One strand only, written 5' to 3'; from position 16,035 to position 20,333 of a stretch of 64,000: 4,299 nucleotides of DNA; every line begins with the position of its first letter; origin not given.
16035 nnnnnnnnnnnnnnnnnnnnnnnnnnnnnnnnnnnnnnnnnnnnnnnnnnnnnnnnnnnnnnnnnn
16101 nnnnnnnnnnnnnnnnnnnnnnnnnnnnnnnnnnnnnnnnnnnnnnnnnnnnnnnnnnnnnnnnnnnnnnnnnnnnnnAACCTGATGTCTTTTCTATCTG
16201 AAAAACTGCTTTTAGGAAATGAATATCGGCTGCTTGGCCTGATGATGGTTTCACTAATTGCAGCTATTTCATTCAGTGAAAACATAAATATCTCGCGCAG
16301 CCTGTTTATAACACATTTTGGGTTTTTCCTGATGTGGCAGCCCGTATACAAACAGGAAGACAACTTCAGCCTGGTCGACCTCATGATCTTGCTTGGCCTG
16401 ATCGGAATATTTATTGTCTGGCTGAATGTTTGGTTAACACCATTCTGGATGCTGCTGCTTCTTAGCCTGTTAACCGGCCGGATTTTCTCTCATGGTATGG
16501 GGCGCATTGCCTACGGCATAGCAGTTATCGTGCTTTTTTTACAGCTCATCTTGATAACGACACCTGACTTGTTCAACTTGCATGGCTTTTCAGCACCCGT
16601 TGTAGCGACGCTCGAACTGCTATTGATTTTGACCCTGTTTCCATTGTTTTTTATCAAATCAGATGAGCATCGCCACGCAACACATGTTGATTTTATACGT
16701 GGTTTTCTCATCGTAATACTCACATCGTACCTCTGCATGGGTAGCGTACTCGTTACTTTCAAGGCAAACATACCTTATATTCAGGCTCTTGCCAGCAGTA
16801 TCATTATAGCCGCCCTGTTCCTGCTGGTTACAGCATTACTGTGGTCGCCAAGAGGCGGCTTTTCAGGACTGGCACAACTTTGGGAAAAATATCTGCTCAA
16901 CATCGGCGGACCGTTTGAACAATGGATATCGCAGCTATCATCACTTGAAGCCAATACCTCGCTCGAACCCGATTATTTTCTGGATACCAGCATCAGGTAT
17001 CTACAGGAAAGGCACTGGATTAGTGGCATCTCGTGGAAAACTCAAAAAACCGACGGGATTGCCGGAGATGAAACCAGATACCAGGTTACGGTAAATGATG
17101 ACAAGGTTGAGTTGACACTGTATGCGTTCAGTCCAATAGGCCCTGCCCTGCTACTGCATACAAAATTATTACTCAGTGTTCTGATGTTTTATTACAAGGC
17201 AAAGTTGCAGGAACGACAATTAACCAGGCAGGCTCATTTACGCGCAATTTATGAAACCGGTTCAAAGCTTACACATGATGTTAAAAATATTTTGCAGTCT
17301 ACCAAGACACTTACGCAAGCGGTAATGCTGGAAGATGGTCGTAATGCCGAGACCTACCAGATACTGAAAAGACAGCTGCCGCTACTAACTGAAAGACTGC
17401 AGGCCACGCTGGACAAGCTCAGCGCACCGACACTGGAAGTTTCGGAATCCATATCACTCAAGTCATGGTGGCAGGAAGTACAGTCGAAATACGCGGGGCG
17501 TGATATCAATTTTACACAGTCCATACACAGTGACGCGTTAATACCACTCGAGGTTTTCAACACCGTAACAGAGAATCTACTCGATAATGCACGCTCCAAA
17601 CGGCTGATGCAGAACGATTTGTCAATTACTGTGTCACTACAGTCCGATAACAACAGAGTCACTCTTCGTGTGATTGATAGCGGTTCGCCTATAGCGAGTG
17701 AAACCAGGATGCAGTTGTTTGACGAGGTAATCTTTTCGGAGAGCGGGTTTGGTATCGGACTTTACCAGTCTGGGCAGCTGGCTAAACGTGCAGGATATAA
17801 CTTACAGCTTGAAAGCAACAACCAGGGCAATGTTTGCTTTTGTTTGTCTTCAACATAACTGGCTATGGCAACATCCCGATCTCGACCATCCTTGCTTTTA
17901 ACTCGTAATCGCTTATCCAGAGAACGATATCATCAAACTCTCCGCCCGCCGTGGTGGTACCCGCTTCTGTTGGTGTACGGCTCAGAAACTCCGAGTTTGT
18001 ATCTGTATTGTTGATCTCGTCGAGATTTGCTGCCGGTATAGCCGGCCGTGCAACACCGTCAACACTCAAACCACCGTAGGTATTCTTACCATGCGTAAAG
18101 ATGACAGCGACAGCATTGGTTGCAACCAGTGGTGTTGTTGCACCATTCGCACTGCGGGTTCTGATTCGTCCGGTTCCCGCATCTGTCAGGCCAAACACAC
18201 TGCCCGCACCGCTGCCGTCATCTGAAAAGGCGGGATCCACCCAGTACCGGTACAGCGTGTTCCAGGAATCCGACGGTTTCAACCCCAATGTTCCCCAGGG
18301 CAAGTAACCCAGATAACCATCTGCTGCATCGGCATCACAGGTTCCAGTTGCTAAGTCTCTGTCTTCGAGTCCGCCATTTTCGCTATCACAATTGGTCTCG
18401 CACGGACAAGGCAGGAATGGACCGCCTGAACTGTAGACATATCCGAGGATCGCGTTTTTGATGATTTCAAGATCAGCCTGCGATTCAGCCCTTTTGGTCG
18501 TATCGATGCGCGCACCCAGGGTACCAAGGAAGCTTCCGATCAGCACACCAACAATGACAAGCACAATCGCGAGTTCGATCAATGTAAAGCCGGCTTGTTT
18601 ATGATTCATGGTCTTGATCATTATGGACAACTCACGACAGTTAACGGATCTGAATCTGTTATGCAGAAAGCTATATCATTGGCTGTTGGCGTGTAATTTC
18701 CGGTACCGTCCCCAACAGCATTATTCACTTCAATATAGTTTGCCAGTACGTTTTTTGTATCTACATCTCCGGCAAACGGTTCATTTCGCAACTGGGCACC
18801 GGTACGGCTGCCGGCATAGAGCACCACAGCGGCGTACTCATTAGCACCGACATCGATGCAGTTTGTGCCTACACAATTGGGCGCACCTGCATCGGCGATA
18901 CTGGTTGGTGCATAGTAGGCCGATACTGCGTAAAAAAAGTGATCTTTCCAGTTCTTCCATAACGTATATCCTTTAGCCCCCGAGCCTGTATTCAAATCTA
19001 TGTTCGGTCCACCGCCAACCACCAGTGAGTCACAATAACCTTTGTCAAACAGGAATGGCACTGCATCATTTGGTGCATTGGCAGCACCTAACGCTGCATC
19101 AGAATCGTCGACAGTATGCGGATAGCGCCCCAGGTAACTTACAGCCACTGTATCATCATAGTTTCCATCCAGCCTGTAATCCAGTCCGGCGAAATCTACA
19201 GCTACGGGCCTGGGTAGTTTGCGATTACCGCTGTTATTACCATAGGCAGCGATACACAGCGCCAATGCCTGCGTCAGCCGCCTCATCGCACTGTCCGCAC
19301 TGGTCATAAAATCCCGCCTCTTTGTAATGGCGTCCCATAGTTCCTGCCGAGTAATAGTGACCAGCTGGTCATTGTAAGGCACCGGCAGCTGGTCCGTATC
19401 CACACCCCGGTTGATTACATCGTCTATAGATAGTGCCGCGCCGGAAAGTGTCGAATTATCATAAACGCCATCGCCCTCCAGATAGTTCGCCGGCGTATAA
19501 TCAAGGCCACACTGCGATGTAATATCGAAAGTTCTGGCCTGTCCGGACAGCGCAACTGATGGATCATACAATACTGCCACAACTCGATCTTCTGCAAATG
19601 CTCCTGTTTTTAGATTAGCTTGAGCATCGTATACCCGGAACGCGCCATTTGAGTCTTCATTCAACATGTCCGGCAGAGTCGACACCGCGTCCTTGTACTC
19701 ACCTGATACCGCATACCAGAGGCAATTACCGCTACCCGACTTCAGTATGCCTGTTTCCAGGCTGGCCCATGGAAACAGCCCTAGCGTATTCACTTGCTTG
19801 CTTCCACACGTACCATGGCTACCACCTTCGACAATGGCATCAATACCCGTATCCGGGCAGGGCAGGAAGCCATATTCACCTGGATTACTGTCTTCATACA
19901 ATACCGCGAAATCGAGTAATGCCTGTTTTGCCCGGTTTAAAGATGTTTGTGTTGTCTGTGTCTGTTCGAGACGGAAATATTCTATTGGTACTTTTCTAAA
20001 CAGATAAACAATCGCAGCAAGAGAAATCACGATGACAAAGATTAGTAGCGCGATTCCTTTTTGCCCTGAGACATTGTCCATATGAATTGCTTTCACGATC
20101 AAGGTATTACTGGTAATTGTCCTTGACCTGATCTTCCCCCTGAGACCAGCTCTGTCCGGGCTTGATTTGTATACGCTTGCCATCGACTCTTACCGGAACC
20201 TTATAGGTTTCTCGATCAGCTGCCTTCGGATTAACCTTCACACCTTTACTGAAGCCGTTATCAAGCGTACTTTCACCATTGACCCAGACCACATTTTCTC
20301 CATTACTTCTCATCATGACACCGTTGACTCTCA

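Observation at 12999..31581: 18.6-kb island: rearranged MSH/T2SS-like type IV filament operon led by a PrsR-like sigma-54 activator, with a PrsK-like kinase and a pilin-interrupted ABC-2 transporter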

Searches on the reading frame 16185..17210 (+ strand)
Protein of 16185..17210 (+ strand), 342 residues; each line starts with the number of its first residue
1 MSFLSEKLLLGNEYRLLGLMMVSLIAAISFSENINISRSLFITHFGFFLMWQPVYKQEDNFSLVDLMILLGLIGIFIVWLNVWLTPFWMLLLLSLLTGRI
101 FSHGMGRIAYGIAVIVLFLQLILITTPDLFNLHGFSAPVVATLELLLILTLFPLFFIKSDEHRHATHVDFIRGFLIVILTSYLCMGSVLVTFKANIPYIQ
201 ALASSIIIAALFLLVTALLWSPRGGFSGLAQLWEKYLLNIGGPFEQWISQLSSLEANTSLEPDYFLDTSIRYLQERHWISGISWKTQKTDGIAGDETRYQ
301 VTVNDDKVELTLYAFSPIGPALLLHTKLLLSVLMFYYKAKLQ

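Call 61: search_protein_families(library=ncbifam, proteins=[window:16185-17210:+], max_evalue=0.01)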
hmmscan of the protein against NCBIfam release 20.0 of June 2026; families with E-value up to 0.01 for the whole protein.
window:16185-17210:+ (342 aa): 0 families

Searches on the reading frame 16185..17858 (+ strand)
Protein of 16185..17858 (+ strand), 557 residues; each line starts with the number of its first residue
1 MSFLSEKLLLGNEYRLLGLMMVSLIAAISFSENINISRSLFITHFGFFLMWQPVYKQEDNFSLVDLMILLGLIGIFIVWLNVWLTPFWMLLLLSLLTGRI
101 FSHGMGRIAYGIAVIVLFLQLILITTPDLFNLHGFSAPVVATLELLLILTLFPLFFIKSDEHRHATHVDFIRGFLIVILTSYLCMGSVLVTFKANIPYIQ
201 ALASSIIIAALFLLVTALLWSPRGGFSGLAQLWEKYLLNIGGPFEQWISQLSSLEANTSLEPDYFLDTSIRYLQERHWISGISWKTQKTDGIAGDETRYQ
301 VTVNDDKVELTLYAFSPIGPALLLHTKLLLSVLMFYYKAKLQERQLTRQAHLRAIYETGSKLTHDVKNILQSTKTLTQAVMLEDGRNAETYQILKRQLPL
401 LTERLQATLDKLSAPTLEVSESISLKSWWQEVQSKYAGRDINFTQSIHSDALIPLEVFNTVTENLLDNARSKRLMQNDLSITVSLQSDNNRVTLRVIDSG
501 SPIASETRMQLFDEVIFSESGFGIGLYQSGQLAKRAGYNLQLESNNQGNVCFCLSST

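Call 5: search_protein_families(library=pfam, proteins=[window:16185-17858:+], max_evalue=0.01)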
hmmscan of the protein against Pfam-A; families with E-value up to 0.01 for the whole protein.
window:16185-17858:+ (557 aa): 2 families
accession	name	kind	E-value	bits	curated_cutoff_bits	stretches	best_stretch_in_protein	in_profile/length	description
PF02518.31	HATPase_c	-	3.8e-09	37.4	26.4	1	460-553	8-104/111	Histidine kinase-, DNA gyrase B-, and HSP90-like ATPase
PF14501.12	HATPase_c_5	-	0.0057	17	22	0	459-547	7-93/102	GHKL domain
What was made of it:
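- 16185..17858 (+): Multi-pass membrane histidine kinase, convergent on the operon's end. Probably the partner of the regulator. HATPase_c (call 5).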

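Call 6: search_protein_families(library=ncbifam, proteins=[window:16185-17858:+], max_evalue=0.01)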
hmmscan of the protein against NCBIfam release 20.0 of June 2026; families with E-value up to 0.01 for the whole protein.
window:16185-17858:+ (557 aa): 22 families
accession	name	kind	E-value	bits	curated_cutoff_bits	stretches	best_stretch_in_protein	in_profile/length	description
TIGR02916.1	PEP_his_kin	equivalog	9e-11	41.1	300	1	345-553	465-675/679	XrtA/PEP-CTERM system histidine kinase PrsK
NF008468.0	PRK11360.1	equivalog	9.4e-08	30.9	646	1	342-546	383-596/616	two-component system sensor histidine kinase AtoS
NF008298.1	PRK11086.1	subfamily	1.3e-06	27.2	520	1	457-552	423-519/529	DcuS/MalK family sensor histidine kinase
NF008312.0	PRK11100.1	equivalog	1.5e-06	27.3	356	1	360-548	261-464/477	two-component system sensor histidine kinase CreC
NF007898.0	PRK10604.1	equivalog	3.2e-06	26.6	478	1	389-554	243-419/433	two-component system sensor histidine kinase RstB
TIGR02956.1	TMAO_torS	equivalog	3.3e-05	22.2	676.5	1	459-554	581-678/967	TMAO reductase system sensor histidine kinase/response regulator TorS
NF007688.0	PRK10364.1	equivalog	6.2e-05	21.9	479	1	324-549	203-442/460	two-component system sensor histidine kinase ZraS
NF011874.0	PRK15347.1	equivalog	7.3e-05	21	852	1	477-554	530-610/921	two component system sensor kinase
NF041777.1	sens_FixL_Rhizob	equivalog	0.00011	21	850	1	464-554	385-477/485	sensor protein FixL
NF011627.0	PRK15053.1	equivalog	0.00034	19.3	656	1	458-552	433-533/552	sensor histidine kinase DpiB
NF006800.0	PRK09303.1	equivalog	0.00046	19.2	342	1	427-544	239-363/383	histidine kinase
NF046044.1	PnpS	equivalog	0.0006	18.9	400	1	424-513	250-339/390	two-component system histidine kinase PnpS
TIGR01386.1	cztS_silS_copS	subfamily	0.00068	18.7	292.55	1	457-513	353-407/457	heavy metal sensor histidine kinase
NF033091.0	HK_VanS_ACDEFG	equivalog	0.0007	18.8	400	1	440-515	170-245/293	vancomycin resistance histidine kinase VanS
NF008543.0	PRK11466.1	equivalog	0.00072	17.5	982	1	460-554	564-658/914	TMAO reductase system sensor histidine kinase/response regulator TorS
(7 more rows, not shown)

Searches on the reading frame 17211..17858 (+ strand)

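Call 61: search_protein_families(library=ncbifam, proteins=[window:17211-17858:+], max_evalue=0.01)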
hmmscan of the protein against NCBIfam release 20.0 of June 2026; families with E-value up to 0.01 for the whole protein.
window:17211-17858:+ (215 aa): 25 families
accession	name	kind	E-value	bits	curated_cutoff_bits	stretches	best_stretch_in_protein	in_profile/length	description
TIGR02916.1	PEP_his_kin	equivalog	9.3e-12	44.3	300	1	7-211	469-675/679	XrtA/PEP-CTERM system histidine kinase PrsK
NF008468.0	PRK11360.1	equivalog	2.6e-08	32.7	646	1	1-205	384-597/616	two-component system sensor histidine kinase AtoS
NF008312.0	PRK11100.1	equivalog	1.4e-07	30.8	356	1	18-208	261-466/477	two-component system sensor histidine kinase CreC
NF007898.0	PRK10604.1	equivalog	1.7e-07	30.8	478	1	45-212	241-419/433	two-component system sensor histidine kinase RstB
NF008298.1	PRK11086.1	subfamily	2.2e-07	29.7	520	1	115-210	423-519/529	DcuS/MalK family sensor histidine kinase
TIGR02956.1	TMAO_torS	equivalog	3.1e-06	25.6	676.5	1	117-212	581-678/967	TMAO reductase system sensor histidine kinase/response regulator TorS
NF011874.0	PRK15347.1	equivalog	1.4e-05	23.4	852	1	122-212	520-610/921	two component system sensor kinase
NF041777.1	sens_FixL_Rhizob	equivalog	2.6e-05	23.1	850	1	122-212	385-477/485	sensor protein FixL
NF041841.1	his_kin_VxrA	equivalog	3.2e-05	22.6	750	1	75-201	341-461/480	sensor histidine kinase VxrA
NF011627.0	PRK15053.1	equivalog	4e-05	22.4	656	1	116-210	433-533/552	sensor histidine kinase DpiB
NF006800.0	PRK09303.1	equivalog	4.3e-05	22.6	342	1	84-205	238-366/383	histidine kinase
NF046044.1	PnpS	equivalog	5.7e-05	22.3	400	1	75-171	245-339/390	two-component system histidine kinase PnpS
NF047405.1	SensHisKinSapS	equivalog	7.9e-05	22.2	550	1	121-205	233-322/341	two-component system sensor histidine kinase SapS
NF008543.0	PRK11466.1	equivalog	9.9e-05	20.4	982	1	117-212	563-658/914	TMAO reductase system sensor histidine kinase/response regulator TorS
NF033091.0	HK_VanS_ACDEFG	equivalog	0.00012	21.3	400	1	94-173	166-245/293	vancomycin resistance histidine kinase VanS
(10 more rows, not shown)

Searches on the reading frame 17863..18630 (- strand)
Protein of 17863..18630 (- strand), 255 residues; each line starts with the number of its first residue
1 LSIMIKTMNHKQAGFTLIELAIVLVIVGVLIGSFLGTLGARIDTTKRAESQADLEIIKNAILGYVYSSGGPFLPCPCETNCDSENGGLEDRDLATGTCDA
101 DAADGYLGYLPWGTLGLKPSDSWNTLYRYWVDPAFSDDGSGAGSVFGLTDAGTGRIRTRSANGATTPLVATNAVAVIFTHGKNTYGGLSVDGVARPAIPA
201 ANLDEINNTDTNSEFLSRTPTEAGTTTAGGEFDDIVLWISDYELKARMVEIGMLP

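Call 5: search_protein_families(library=pfam, proteins=[window:17863-18630:-], max_evalue=0.01)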
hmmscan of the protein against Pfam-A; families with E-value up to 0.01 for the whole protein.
window:17863-18630:- (255 aa): 1 family
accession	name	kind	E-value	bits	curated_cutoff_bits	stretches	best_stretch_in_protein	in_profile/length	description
PF07963.17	N_methyl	-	5.8e-08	32.4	21.2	1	10-33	2-25/27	Prokaryotic N-terminal methylation motif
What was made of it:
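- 17863..18630 (-): 255-aa prepilin (GFTLIE), last gene of the operon. Probably a minor pilin. N_methyl at E 6e-8 (call 5).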

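Call 6: search_protein_families(library=ncbifam, proteins=[window:17863-18630:-], max_evalue=0.01)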
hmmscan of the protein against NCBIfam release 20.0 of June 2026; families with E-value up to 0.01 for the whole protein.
window:17863-18630:- (255 aa): 6 families
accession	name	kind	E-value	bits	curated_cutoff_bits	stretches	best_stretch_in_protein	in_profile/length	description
TIGR01710.1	typeII_sec_gspG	equivalog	9.6e-08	32.1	88.85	1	14-64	2-52/134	type II secretion system major pseudopilin GspG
TIGR02532.1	IV_pilin_GFxxxE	domain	4.4e-06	26.3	16.3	1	12-31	1-20/24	prepilin-type N-terminal cleavage/methylation domain-containing protein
TIGR01708.2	typeII_sec_gspH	equivalog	8.7e-06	25.8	80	1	12-52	1-40/169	type II secretion system minor pseudopilin GspH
NF040999.1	pilin_ComGC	equivalog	0.00044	20.4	75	1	13-59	2-48/84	competence type IV pilus major pilin ComGC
NF041775.1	typeIV_PilA_Myxo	equivalog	0.005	16.8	400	1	6-33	4-31/214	type IV pilin protein PilA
NF007800.0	PRK10506.1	equivalog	0.0079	16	158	0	7-31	3-27/163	prepilin peptidase-dependent protein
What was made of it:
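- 17863..18630 (-): TIGR02532 (call 6).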

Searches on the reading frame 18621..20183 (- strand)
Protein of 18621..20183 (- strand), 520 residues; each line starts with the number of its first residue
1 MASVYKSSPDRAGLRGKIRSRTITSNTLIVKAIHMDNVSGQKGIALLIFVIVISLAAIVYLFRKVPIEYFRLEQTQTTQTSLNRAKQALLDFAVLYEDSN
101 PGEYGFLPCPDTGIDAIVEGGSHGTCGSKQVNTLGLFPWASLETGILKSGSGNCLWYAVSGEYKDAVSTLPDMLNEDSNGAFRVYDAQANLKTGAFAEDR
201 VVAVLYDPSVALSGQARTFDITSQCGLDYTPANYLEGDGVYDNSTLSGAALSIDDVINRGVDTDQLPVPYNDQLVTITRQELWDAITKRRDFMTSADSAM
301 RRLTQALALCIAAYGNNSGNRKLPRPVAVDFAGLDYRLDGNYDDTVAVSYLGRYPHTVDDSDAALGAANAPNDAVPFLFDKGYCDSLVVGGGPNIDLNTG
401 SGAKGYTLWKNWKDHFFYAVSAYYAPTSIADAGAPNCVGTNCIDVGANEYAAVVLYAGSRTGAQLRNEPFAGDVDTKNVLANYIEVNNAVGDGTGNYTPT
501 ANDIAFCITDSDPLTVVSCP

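Call 3: search_protein_families(library=pfam, proteins=[window:18621-20183:-], max_evalue=0.01)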
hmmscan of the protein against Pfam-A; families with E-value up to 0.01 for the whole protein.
window:18621-20183:- (520 aa): 0 families

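Call 4: search_protein_families(library=ncbifam, proteins=[window:18621-20183:-], max_evalue=0.01)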
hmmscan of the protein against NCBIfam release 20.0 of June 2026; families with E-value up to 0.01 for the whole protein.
window:18621-20183:- (520 aa): 0 families

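Call 9: search_protein_families(library=padloc, proteins=[window:18621-20081:-], max_evalue=0.01)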
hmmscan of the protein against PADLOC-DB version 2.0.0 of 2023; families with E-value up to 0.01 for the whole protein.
window:18621-20081:- (486 aa): 0 families

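Call 48: find_homologous_proteins(query=window:18621-20081:-)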
Query window:18621-20081:- (486 aa): 398 proteins with E <= 0.001 among 8000 candidates; the best 120 are listed.
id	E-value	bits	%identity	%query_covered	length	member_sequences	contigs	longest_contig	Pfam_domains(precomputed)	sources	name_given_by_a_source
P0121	0.0e+0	1108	100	100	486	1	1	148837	-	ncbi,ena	-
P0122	3.9e-236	803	71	99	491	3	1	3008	-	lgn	-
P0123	4.8e-231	786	69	100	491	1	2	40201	-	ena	-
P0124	8.7e-225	765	70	100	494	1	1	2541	-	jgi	jgi:hypothetical protein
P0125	1.7e-223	761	68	100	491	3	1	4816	-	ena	-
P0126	5.3e-222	756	70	99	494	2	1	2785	-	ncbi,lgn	-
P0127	8.7e-219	745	69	99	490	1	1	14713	-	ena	-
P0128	2.4e-218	744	66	100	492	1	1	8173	-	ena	-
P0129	3.4e-212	724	65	100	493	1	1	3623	-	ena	-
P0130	1.7e-209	715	65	99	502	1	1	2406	-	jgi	jgi:hypothetical protein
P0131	6.4e-209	713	67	99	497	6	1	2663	-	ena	-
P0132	1.5e-205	702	66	95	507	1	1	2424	-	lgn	-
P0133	7.4e-205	699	66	99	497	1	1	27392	-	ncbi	-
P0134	2.0e-204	698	66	99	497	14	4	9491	-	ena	-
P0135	2.4e-204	698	66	99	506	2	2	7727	-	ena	-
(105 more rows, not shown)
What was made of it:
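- Checked: 486-aa pilin-like protein, 18621-20081 (the mechanical ORF is 520 aa; the 486-aa form is the one on record at NCBI, call 48)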

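Call 59: predict_structure(alignment_id=A6)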
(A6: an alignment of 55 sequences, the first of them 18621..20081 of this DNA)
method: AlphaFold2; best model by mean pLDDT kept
length: 486 residues; sequences in the alignment: 55
mean_pLDDT: 89.9   pTM: 0.86
mean pLDDT of the five models: 89.9, 89.8, 88.9, 88.8, 88.4
residues with pLDDT >= 90: 313; 70-90: 161; 50-70: 9; < 50: 3
segments of 3 or more residues with pLDDT < 50: 1-3
pLDDT, mean of each block of 10 residues (from residue 1): 56 88 81 78 92 97 93 92 80 90 92 85 95 87 94 91 93 87 86 89 88 92 83 83 95 92 93 98 95 93 95 89 96 92 95 90 86 96 96 87 88 95 90 87 93 89 92 95 94
secondary structure, 60 per line:
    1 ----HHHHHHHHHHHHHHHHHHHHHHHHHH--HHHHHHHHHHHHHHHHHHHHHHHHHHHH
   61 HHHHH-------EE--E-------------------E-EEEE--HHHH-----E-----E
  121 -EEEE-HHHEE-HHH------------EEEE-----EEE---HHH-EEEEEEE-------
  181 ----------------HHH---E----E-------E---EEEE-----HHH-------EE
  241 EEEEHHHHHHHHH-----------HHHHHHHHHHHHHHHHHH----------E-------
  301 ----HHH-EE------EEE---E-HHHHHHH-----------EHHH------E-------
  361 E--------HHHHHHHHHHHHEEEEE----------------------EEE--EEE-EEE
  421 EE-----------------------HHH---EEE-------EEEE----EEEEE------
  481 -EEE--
elements in order: H5-30 H33-65 E99-102 H105-108 E122-125 E148-151 E157-159 E167-173 E220-223 E239-244 H245-253 H265-282 E317-319 H325-331 H370-381 E382-386 E409-411 E414-416 E418-422 E452-454 E462-465 E470-474 E482-484
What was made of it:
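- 18621..20081 (-): 486-aa pilin-like protein without Glu5 (GQKG|IALLIF, in the style of GspK/PilX), with a Cys-rich globular domain of about 420 aa. Candidate tip or priming subunit. AF2 pLDDT 89.9, pTM 0.86, with a 60-residue N-terminal helix (call 59).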

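Call 62: fold_search(model_id=the predicted structure, library=pdb)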
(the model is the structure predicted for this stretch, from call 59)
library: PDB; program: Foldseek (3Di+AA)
matches with E <= 10: 16; with E <= 0.001: 0
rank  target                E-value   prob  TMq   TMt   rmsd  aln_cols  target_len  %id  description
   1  5l1d_A                2.9e+00  0.01  0.11  0.03  13.0       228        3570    9  Structure of rabbit RyR2 in complex with FKBP12.6 in a closed state (conformation C1) (released 2017-05-24)
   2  7st9_G                3.5e+00  0.01  0.04  0.05  19.3        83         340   10  Open state of Rad24-RFC:9-1-1 bound to a 5' ss/dsDNA junction (released 2022-03-23)
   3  8b6h_DW               4.5e+00  0.01  0.12  0.18  18.4       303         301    8  Cryo-EM structure of cytochrome c oxidase dimer (complex IV) from respiratory supercomplex of Tetrahymena thermophila (released 2023-03-29)
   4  6iaq_C                7.0e+00  0.00  0.05  0.06  16.3       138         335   10  Structure of Amine Dehydrogenase from Mycobacterium smegmatis (released 2019-03-27)
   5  6iaq_B                7.0e+00  0.00  0.05  0.06  16.3       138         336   10  Structure of Amine Dehydrogenase from Mycobacterium smegmatis (released 2019-03-27)
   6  4r23_A                7.4e+00  0.00  0.08  0.09  22.4       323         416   12  Structure of a putative peptidoglycan glycosyltransferase from Atopobium parvulum in complex with dicloxacillin (released 2014-09-17)
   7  8jyy_E                7.9e+00  0.01  0.05  0.13  12.6        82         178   17  Crystal structure of the gasdermin-like protein RCD-1-2 from Neurospora crassa (released 2024-05-01)
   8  4i1e                  7.9e+00  0.00  0.09  0.09  16.3       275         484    9  Crystal structure of Rabbit Ryanodine Receptor 1 (residues 1-536) disease mutant G249R (released 2013-02-20)
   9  6n7g_B                8.4e+00  0.01  0.06  0.04   7.9        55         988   16  Cryo-EM structure of tetrameric Ptch1 in complex with ShhNp (form I) (released 2019-05-29)
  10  2xoa                  8.4e+00  0.00  0.07  0.07  15.3       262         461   11  Crystal Structure of the N-terminal three domains of the skeletal muscle Ryanodine Receptor (RyR1) (released 2010-11-10)
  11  7v8o_A                8.9e+00  0.00  0.05  0.05  24.0       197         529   10  Crystal structure of cyclohexanone monooxygenase from T. municipale mutant L437T complexed with NADP+ and FAD in space (released 2022-07-06)
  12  7t65_A                8.9e+00  0.00  0.09  0.02  17.0       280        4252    8  Rabbit RyR1 disease mutant Y523S in complex with FKBP12.6 embedded in lipidic nanodisc in the open state (released 2022-07-20)
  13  1urt                  9.5e+00  0.01  0.07  0.12   8.0       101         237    7  MURINE CARBONIC ANHYDRASE V (released 1997-01-11)
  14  6n72_A                9.5e+00  0.01  0.04  0.05  10.2        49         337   12  Crystal Structure of ATPase delta1-79 Spa47 E267R (released 2019-06-19)
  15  5ydr_A                9.5e+00  0.00  0.05  0.19  12.7        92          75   12  Structure of DNMT1 RFTS domain in complex with ubiquitin (released 2018-02-21)
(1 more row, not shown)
